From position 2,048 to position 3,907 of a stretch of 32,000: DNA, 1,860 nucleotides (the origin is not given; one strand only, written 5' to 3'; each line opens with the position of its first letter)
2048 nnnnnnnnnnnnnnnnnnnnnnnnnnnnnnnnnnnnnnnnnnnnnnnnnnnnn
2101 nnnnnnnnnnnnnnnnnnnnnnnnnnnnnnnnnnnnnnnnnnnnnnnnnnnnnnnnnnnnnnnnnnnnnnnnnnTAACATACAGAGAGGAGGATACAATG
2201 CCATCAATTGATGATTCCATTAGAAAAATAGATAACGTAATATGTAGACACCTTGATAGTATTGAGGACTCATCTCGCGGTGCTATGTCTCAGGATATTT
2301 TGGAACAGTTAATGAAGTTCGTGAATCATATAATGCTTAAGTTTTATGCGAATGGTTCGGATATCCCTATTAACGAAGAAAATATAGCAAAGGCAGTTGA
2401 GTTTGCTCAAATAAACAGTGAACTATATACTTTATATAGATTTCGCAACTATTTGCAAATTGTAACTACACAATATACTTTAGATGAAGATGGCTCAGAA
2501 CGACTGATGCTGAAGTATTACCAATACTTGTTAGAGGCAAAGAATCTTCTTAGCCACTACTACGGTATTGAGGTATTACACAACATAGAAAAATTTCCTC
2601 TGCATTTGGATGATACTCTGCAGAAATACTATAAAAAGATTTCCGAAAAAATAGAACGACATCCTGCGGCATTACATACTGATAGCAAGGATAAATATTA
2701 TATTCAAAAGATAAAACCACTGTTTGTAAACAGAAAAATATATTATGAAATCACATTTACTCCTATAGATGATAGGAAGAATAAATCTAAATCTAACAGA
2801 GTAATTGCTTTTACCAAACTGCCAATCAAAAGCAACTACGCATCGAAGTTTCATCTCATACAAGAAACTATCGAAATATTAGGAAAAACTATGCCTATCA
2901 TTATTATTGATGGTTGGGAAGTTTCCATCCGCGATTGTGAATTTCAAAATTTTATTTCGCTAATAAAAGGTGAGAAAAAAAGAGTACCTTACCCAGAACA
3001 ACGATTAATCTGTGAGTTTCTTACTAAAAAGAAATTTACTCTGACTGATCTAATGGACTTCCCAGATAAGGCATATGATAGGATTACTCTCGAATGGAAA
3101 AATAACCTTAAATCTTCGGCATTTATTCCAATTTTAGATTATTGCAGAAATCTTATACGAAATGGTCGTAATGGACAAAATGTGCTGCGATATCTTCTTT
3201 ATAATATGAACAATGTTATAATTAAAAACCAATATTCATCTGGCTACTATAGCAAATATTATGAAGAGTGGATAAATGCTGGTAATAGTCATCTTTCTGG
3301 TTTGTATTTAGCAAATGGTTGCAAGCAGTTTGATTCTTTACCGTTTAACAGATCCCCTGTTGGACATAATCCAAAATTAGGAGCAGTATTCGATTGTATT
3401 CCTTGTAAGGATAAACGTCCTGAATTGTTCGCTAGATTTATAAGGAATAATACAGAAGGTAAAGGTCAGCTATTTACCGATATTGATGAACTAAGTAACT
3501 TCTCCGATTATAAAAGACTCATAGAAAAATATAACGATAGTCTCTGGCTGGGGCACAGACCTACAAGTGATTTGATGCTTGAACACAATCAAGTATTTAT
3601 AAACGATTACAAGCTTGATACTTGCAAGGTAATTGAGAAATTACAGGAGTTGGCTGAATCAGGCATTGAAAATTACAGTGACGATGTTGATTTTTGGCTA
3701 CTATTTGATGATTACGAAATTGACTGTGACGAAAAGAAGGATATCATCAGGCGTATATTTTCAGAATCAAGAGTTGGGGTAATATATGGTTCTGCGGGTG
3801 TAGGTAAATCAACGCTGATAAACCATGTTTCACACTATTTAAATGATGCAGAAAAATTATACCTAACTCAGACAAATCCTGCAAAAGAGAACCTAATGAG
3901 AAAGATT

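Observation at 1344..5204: Three-gene module (277-aa unknown protein, helicase with large novel N-terminal region, coupled HTH) as a candidate stand-alone defence system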

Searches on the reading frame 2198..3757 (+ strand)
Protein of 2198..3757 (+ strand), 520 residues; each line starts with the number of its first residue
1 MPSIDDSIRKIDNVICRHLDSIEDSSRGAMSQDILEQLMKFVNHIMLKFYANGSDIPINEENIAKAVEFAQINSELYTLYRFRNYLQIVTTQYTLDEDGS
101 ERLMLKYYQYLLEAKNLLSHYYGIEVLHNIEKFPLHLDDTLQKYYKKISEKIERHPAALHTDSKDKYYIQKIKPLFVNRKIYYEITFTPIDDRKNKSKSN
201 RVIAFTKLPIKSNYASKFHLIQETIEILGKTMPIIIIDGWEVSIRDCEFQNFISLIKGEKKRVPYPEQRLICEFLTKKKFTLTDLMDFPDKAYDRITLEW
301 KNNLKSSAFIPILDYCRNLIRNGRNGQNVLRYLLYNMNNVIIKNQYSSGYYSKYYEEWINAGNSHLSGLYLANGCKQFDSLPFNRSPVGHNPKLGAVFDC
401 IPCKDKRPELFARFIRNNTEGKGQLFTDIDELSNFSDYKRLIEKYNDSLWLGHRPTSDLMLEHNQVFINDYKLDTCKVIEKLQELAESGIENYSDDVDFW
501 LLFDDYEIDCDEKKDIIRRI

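Call 27: search_protein_representatives(protein=window:2198-3757:+)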
Query: 520 residues. Proteins with E-value up to 0.001 (for the whole library): 777; up to 1e-10: 550; up to 1e-30: 266. The best 150 are listed.
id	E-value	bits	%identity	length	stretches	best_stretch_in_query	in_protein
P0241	2.0e-205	699.6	75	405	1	1-416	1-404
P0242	8.3e-202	687.7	61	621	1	1-520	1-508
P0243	4.6e-124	431.2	45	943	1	4-516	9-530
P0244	6.4e-124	430.7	76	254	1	232-497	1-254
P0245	1.0e-120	420.2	46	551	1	5-515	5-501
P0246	1.7e-117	409.6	40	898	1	3-518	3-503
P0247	6.6e-111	387.8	84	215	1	1-209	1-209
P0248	5.7e-104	364.9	45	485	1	36-518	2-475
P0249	9.1e-102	357.7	40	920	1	4-519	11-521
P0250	1.5e-101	356.9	40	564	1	3-518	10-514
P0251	8.1e-101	354.5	48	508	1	125-518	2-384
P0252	7.3e-100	351.4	40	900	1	4-518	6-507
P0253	2.4e-96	339.8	38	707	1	4-510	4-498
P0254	1.1e-95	337.6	82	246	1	1-186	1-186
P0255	7.1e-95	334.9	39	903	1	6-519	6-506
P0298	7.6e-76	272.1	32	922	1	4-513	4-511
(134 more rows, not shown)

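Call 40: find_related_loci(query=A2, collection=viral_contigs, flank=6000)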
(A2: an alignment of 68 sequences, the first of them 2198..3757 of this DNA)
Query A2 (520 aa) in viral_contigs; peptide patterns used: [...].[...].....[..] (x = any residue, [..] = any of these).
600 stretches matched a pattern (row limit reached: there are more); 3 encode a relative of the query (tblastn E <= 1e-3); 3 distinct loci.
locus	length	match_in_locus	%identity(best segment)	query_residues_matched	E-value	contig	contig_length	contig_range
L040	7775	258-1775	42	1-520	2e-123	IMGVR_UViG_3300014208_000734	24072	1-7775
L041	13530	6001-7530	34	1-520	6e-91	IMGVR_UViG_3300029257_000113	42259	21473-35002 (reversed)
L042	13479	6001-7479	38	15-520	5e-98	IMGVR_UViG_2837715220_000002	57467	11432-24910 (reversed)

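Call 41: find_encoding_contigs(protein=P0246, flank=6000, max_places=3)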
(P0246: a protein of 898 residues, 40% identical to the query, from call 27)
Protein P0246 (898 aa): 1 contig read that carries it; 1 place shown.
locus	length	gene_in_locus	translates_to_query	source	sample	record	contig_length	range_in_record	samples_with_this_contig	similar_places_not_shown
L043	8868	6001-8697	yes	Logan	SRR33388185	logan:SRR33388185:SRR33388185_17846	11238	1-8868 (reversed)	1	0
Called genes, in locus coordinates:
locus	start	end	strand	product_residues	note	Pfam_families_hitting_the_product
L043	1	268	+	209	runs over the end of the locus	PF22624:AASDHPPT_N (faint), PF01648:ACPS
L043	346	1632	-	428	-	PF14689:SPOB_a (weak), PF02518:HATPase_c (weak), PF14501:HATPase_c_5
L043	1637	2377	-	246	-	PF00072:Response_reg, PF04397:LytTR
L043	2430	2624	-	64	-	-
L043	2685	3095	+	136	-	-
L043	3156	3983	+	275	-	-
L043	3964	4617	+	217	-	-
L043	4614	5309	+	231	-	-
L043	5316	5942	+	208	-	PF00005:ABC_tran, PF13304:AAA_21 (faint)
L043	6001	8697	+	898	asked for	PF13245:AAA_19, PF13604:AAA_30, PF01443:Viral_helicase1 (weak)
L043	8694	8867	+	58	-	?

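Call 49: search_protein_families(library=phrogs, proteins=[window:2198-3757:+], max_evalue=0.01)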
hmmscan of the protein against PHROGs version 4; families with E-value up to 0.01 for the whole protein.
window:2198-3757:+ (520 aa): 1 family
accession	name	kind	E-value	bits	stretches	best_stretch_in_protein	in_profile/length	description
phrog_325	-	DNA, RNA and nucleotide metabolism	1.5e-107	362.1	1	1-487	63-452/986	Dda-like helicase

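Call 53: predict_structure(alignment_id=A2)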
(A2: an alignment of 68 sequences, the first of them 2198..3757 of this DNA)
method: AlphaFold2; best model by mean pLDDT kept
length: 520 residues; sequences in the alignment: 68
mean_pLDDT: 91.9   pTM: 0.89
mean pLDDT of the five models: 91.9, 91.7, 91.6, 91.1, 90.9
residues with pLDDT >= 90: 393; 70-90: 104; 50-70: 23; < 50: 0
segments of 3 or more residues with pLDDT < 50: none
pLDDT, mean of each block of 10 residues (from residue 1): 92 97 89 93 98 95 97 96 89 72 92 97 97 87 95 90 91 93 96 73 96 97 96 98 98 96 98 97 97 97 97 98 98 97 88 70 93 94 95 93 92 94 93 90 96 93 97 93 76 80 74 77
secondary structure, 60 per line:
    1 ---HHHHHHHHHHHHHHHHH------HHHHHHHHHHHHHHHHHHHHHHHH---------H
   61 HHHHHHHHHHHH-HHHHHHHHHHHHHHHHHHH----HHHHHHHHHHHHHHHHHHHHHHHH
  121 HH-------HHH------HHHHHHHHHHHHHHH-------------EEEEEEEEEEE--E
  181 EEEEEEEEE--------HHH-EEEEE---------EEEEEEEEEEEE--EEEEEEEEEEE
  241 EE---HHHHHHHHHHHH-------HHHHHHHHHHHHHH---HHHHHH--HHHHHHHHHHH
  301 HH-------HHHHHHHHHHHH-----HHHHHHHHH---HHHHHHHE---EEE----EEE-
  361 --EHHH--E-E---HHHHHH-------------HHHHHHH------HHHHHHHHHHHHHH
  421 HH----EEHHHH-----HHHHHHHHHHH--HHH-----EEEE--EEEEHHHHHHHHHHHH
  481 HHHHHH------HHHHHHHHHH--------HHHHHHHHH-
elements in order: H4-20 H27-50 H60-72 H74-92 H97-122 H139-153 E167-177 E180-189 E202-206 E216-227 E230-242 H246-257 H265-278 H282-287 H290-302 H310-321 H327-335 H339-345 E350-352 E357-359 H375-380 H394-400 H407-422 H429-432 H438-448 E459-462 E465-468 H469-486 H493-502 H511-519

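Call 55: fold_search(model_id=the predicted structure, library=pdb)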
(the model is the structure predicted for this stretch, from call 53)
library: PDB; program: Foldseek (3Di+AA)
matches with E <= 10: 317; with E <= 0.001: 0
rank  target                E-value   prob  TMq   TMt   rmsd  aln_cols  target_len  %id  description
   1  5eaw_A                4.6e-02  0.41  0.11  0.06  19.0       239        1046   10  Crystal structure of Dna2 nuclease-helicase (released 2015-11-18)
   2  8bpo_t2               8.1e-02  0.23  0.10  0.12  18.5       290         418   11  Structure of rabbit 80S ribosome translating beta-tubulin in complex with tetratricopeptide protein 5 (TTC5) and S-ph (released 2023-07-05)
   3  9efg_A                2.3e-01  0.11  0.10  0.09  21.4       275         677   10  VIP3Cb1 Toxin structure (released 2025-06-18)
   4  7xv0_A                2.4e-01  0.94  0.11  0.43   5.6        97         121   14  Crystal structure of RPA70N-BLMp1 fusion (released 2023-06-14)
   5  1phj_A                2.4e-01  0.47  0.11  0.12   8.7       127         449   12  CRYSTAL STRUCTURE OF THE OXYTRICHA NOVA TELOMERE END-BINDING PROTEIN COMPLEXED WITH NONCOGNATE SSDNA GG(3DR)GTTTTGGGG (released 2003-06-17)
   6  9dei_I                2.4e-01  0.30  0.10  0.23  18.2       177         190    8  Trypanosoma brucei mitochondrial RNA-editing catalytic complex 1, U-deletion (RECC1) (released 2026-01-21)
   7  6lxd_A                2.4e-01  0.14  0.09  0.06  16.0       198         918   10  Pri-miRNA bound DROSHA-DGCR8 complex (released 2020-04-15)
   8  7yny_H                2.6e-01  0.75  0.10  0.15   8.9       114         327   14  Crystal structure of baculovirus LEF-3 from Helicoverpa armigera nucleopolyhedrovirus (released 2023-01-25)
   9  9asm_A                2.8e-01  0.11  0.09  0.06  15.1       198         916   10  Human Drosha and DGCR8 in complex with Pri-let-7f1 (released 2024-09-04)
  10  6dj4                  2.9e-01  0.11  0.11  0.10  19.4       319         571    9  Crystal Structure of Bacillus thuringiensis Cry1A.105 Tryptic Core (released 2018-09-12)
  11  6tfk_A                3.0e-01  0.08  0.09  0.07  22.5       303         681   10  Vip3Aa toxin structure (released 2020-08-12)
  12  4arx_C                4.2e-01  0.10  0.11  0.10  19.4       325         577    9  Lepidoptera-specific toxin Cry1Ac from Bacillus thuringiensis ssp. kurstaki HD-73 (released 2013-05-15)
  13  7yny_A                4.9e-01  0.57  0.10  0.15   8.8       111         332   16  Crystal structure of baculovirus LEF-3 from Helicoverpa armigera nucleopolyhedrovirus (released 2023-01-25)
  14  1ciy                  4.9e-01  0.09  0.11  0.10  20.2       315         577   10  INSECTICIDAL TOXIN: STRUCTURE AND CHANNEL FORMATION (released 1997-01-27)
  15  8y30_A                6.2e-01  0.13  0.11  0.08  20.5       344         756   11  Crystal structure of Staphylococcus aureus RecJ protein in complex with Mg2+ (released 2025-01-29)
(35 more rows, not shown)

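Call 60: search_solved_structures(query=A2, max_evalue=1)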
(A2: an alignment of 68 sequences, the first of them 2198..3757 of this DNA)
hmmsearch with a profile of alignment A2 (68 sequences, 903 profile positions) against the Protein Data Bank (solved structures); distinct sequences matched with E-value up to 1: 97 (the best 60 are shown).
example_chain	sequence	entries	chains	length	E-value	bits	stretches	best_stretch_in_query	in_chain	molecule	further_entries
8bns_A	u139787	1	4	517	2.7e-16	61.9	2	503-668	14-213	AAA ATPase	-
1w36_D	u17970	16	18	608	1.1e-14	56.5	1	821-874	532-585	EXODEOXYRIBONUCLEASE V ALPHA CHAIN | RecBCD enzyme subunit RecD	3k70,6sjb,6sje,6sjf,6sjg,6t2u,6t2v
5ld2_D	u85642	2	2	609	1.2e-14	56.5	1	821-874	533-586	RecBCD enzyme subunit RecD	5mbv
3e1s_A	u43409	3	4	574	1.1e-13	53.2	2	819-865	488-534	Exodeoxyribonuclease V, subunit RecD | Exodeoxyribonuclease V, subunit RecD, putative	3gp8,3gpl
9kwf_B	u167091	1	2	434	1.7e-12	49.3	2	509-616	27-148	Putative deoxyribonuclease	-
5wwp_B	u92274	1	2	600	8.2e-11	43.7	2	556-616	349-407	ORF1ab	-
8bnv_A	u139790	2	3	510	8.5e-10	40.4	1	506-872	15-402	AAA family ATPase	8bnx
7bil_A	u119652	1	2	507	7.3e-08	34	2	497-550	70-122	PIF1 helicase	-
7oar_A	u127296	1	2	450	7.5e-08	33.9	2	513-550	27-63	Pif1 helicase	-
6s3e_A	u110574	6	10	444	8.5e-08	33.8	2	513-550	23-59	PIF1 helicase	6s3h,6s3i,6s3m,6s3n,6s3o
6s3p_A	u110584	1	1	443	8.8e-08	33.7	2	514-550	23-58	PIF1 helicase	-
8gwe_E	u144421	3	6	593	9.3e-08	33.6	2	561-616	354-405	Helicase nsp13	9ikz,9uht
5rl6_A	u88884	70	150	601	9.6e-08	33.6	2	561-616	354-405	Helicase | SARS-CoV-2 helicase NSP13 | Helicase nsp13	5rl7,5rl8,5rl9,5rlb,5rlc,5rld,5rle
6zsl_B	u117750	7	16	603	9.7e-08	33.6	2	561-616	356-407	SARS-CoV-2 helicase NSP13 | Helicase nsp13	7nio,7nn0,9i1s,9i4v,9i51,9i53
6xez_E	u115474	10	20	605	9.8e-08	33.6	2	561-616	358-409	Helicase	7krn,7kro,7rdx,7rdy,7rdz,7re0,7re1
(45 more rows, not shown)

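Call 64: fold_search(model_id=the predicted structure, library=viral)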
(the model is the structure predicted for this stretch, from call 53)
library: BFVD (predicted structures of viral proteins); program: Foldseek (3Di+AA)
matches with E <= 10: 546; with E <= 0.001: 0
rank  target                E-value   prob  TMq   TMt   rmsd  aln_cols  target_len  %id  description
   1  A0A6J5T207            1.3e-02  0.84  0.12  0.23  15.0       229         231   10  Uncharacterized protein [uncultured Caudovirales phage]
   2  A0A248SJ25            1.7e-02  0.60  0.11  0.14  16.9       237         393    9  (no name in the UniProt tables at hand)
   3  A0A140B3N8            1.8e-02  0.57  0.10  0.13  17.1       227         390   10  (no name in the UniProt tables at hand)
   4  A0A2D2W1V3            3.7e-02  0.51  0.11  0.20  18.2       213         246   13  (no name in the UniProt tables at hand)
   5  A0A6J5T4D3            4.0e-02  0.57  0.11  0.14  15.6       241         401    9  Uncharacterized protein [uncultured Caudovirales phage]
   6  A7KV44                5.3e-02  0.57  0.12  0.05  21.2       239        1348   14  (no name in the UniProt tables at hand)
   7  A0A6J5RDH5            8.2e-02  0.23  0.09  0.12  18.5       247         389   13  Uncharacterized protein [uncultured Caudovirales phage]
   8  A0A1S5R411            8.6e-02  0.57  0.10  0.24  16.1       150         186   10  Uncharacterized protein [Pseudomonas phage pf16]
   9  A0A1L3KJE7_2          8.6e-02  0.16  0.07  0.03  21.4       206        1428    9  (no name in the UniProt tables at hand)
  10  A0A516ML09            1.0e-01  0.47  0.11  0.26  15.5       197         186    9  (no name in the UniProt tables at hand)
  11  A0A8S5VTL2            1.0e-01  0.11  0.07  0.12  23.3       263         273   11  (no name in the UniProt tables at hand)
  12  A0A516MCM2            1.1e-01  0.30  0.12  0.15  15.2       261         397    8  (no name in the UniProt tables at hand)
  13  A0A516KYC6            1.2e-01  0.96  0.12  0.38   4.8        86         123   10  (no name in the UniProt tables at hand)
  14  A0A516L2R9            1.3e-01  1.00  0.13  0.56   3.7        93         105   12  (no name in the UniProt tables at hand)
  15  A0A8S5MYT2            1.3e-01  0.87  0.11  0.41   6.2        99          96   16  Uncharacterized protein [Myoviridae sp. ctRRy11]
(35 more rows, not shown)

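Call 73: search_protein_families(library=pfam, proteins=[L041:8761-9783:+, L041:9793-10953:+], max_evalue=0.01)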
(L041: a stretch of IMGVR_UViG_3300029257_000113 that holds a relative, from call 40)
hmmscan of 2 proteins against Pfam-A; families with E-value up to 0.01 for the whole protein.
L041:8761-9783:+ (341 aa): 1 family
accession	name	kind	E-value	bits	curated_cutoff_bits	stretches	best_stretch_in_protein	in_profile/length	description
PF14253.11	AbiH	-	4.9e-56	191.1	30.9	1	27-306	1-260/260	Bacteriophage abortive infection AbiH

L041:9793-10953:+ (387 aa): 1 family
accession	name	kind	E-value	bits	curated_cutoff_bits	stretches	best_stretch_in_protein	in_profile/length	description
PF04326.19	SLFN_AlbA_2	-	2e-12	48.1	25.3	1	19-150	1-117/118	Schlafen, AlbA_2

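Call 74: search_protein_families(library=padloc, proteins=[L041:6001-8745:+, L042:5959-8661:+], max_evalue=0.001)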
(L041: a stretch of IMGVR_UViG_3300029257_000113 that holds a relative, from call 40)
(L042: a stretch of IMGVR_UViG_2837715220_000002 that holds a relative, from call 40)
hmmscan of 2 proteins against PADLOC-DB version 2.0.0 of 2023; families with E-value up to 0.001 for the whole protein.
L041:6001-8745:+ (915 aa): 17 families
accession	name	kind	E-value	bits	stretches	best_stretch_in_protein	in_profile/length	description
PDLC05035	PDC-S53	-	0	1193.9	1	1-909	1-896/900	-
PDLC05066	PDC-S68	-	2.1e-28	96.9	2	678-879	843-1046/1202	-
PDLC05064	PDC-S68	-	2.9e-28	96.1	2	499-635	686-833/1273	-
PDLC05065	PDC-S68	-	3.3e-27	92.7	2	501-629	608-748/1221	-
PDLC01734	typeIV_RecD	-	2.4e-21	73.7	2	456-666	293-516/763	RecD_0_IVD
PDLC01148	RecD_like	-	1.2e-13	48.2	2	412-657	221-477/719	RecD/Tra ATPase fused to N-terminal HHH domain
PDLC04476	PDC-M16A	-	1.3e-12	45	2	831-882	423-476/691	-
PDLC02350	AbiO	-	1.8e-12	44.8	1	501-623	185-297/468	AbiO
PDLC04475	PDC-M16A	-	1.5e-11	41.6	1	831-882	435-488/721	-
PDLC03802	RTasHel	-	5e-11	40.1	1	805-880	577-652/675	DRT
PDLC04173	GajB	-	2.6e-10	37.9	1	513-578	8-76/471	-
PDLC04472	PDC-M16A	-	2.2e-09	34.3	1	831-884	649-704/930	-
PDLC04474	PDC-M16A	-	9.1e-06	22.3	0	829-883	647-706/917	-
PDLC04140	mad8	-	2e-05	22.3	1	508-582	21-75/314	mads_8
PDLC04789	PDC-S01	-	8.7e-05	19.7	1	504-558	7-60/375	-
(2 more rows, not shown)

L042:5959-8661:+ (901 aa): 10 families
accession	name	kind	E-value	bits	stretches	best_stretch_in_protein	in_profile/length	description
PDLC05035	PDC-S53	-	0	1179.9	1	5-898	5-894/900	-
PDLC05064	PDC-S68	-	4.9e-25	85.5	2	494-637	684-844/1273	-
PDLC05065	PDC-S68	-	3.3e-24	82.8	2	809-869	995-1054/1221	-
PDLC05066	PDC-S68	-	1.4e-22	77.6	2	693-870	864-1046/1202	-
PDLC01734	typeIV_RecD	-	6.7e-18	62.3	1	442-876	288-722/763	RecD_0_IVD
PDLC04475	PDC-M16A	-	1.5e-13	48.2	2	820-867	433-482/721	-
PDLC04476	PDC-M16A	-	5.5e-12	42.9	1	822-873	423-476/691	-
PDLC02350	AbiO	-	3.5e-10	37.2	1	500-614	187-297/468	AbiO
PDLC04173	GajB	-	7.1e-07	26.5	1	508-562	6-61/471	-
PDLC04140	mad8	-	0.00027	18.6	1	511-548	27-67/314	mads_8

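Call 79: find_encoding_contigs(protein=P0243, flank=7000, max_places=2)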
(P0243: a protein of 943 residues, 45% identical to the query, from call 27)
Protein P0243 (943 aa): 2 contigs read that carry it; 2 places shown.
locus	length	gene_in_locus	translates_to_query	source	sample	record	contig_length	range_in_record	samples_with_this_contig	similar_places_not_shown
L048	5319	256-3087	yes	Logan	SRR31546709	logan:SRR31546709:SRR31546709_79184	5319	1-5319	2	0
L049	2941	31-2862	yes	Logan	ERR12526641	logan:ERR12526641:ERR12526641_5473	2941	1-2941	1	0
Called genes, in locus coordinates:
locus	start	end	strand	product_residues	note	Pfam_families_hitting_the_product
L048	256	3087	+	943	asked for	PF13086:AAA_11 (faint), PF13245:AAA_19, PF13604:AAA_30, PF01443:Viral_helicase1, PF09848:SLFN-g3_helicase, PF01443:Viral_helicase1 (weak), PF13538:UvrD_C_2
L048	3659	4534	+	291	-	-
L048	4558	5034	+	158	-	-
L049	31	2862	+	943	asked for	PF13086:AAA_11 (faint), PF13245:AAA_19, PF13604:AAA_30, PF01443:Viral_helicase1, PF09848:SLFN-g3_helicase, PF01443:Viral_helicase1 (weak), PF13538:UvrD_C_2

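Call 80: find_encoding_contigs(protein=P0249, flank=7000, max_places=2)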
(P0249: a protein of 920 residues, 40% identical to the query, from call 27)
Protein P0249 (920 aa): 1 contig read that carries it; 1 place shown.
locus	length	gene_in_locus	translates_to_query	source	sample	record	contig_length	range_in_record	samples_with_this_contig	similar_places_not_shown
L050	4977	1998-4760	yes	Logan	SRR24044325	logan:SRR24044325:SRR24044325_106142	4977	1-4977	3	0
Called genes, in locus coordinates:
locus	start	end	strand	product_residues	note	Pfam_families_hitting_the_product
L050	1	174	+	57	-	?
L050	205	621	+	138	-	-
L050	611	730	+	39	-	-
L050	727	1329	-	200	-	PF00665:rve, PF13683:rve_3, PF13333:rve_2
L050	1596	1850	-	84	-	PF01527:HTH_Tnp_1, PF13518:HTH_28 (weak), PF13551:HTH_29 (weak)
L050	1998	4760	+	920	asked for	PF13086:AAA_11 (faint), PF13245:AAA_19, PF13604:AAA_30, PF01443:Viral_helicase1, PF09848:SLFN-g3_helicase, PF01443:Viral_helicase1 (weak), PF13538:UvrD_C_2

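Call 81: find_encoding_contigs(protein=P0252, flank=7000, max_places=2)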
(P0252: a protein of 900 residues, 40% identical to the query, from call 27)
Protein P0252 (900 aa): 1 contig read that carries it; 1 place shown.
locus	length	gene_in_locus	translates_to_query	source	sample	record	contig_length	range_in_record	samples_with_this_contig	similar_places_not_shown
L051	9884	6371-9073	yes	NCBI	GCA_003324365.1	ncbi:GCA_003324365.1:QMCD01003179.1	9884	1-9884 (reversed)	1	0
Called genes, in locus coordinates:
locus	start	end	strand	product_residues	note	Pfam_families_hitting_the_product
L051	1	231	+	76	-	?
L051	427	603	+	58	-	-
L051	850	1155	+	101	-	-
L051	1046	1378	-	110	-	-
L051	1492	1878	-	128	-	-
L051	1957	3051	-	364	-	PF00239:Resolvase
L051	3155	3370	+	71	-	-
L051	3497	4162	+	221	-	PF09564:RE_NgoBV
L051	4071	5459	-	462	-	PF00145:DNA_methylase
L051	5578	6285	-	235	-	PF00149:Metallophos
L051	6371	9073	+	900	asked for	PF13245:AAA_19, PF13604:AAA_30, PF01443:Viral_helicase1, PF09848:SLFN-g3_helicase (faint), PF01443:Viral_helicase1 (weak), PF13538:UvrD_C_2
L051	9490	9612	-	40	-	-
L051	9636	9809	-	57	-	-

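Call 82: find_encoding_contigs(protein=P0298, flank=7000, max_places=2)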
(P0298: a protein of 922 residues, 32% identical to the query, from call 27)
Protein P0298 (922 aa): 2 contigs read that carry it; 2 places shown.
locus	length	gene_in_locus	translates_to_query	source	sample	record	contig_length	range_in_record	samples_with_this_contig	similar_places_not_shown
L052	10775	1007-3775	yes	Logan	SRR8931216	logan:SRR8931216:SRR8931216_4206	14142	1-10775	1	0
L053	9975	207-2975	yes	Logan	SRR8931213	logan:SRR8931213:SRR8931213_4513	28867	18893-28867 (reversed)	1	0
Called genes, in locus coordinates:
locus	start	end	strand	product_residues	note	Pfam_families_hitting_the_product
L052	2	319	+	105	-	?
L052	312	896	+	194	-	PF13707:RloB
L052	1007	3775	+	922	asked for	PF13245:AAA_19, PF13604:AAA_30, PF01443:Viral_helicase1, PF13538:UvrD_C_2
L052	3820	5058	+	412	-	-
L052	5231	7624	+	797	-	-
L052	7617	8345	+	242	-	-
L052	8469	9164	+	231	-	PF05222:AlaDh_PNT_N, PF01262:AlaDh_PNT_C, PF01488:Shikimate_DH (faint)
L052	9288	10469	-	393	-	PF01757:Acyl_transf_3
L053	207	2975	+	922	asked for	PF13245:AAA_19, PF13604:AAA_30, PF01443:Viral_helicase1, PF13538:UvrD_C_2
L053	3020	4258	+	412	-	-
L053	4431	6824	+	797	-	-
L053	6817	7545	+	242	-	-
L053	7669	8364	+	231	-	PF05222:AlaDh_PNT_N, PF01262:AlaDh_PNT_C, PF01488:Shikimate_DH (faint)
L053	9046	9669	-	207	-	PF01757:Acyl_transf_3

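Call 113: search_dna_similar(query=window:2198-3757:+, collection=plasmids, mode=protein, max_evalue=0.00001, max_rows=15)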
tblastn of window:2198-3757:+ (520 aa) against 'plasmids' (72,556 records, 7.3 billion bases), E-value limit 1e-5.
Records with a match: 5; places in all: 5; records where one place covers at least 80% of the query: 5.
Best place of each record, by identity: <60% 5.
By first word of the organism name: Sporosarcina 1; Phocaeicola 1; Lactiplantibacillus 1; Rhodococcus 1; Arthrobacter 1.
By predicted mobility (MOB-suite, as given by PLSDB): non-mobilizable 2; mobilizable 2; conjugative 1.
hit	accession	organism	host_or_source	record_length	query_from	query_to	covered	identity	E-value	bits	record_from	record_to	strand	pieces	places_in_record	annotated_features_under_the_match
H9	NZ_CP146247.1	Sporosarcina psychrophila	cell culture,Middle part of the water ...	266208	4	520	99%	50.1%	2e-163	520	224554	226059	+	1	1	AAA family ATPase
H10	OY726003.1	Phocaeicola massiliensis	-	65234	1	520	100%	38.5%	6e-103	346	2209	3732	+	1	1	record has no annotation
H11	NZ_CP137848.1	Lactiplantibacillus plantarum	-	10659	4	520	99%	38.7%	4e-103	346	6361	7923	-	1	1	ATP-dependent RecD-like DNA helicase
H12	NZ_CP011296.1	Rhodococcus erythropolis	pure culture,soil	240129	1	520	100%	35.5%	7e-94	320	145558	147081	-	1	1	ATP-dependent RecD-like DNA helicase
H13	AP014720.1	Arthrobacter sp. Hiyo8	-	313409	1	520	100%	34.8%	1e-64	311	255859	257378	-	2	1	conserved hypothetical protein (x3)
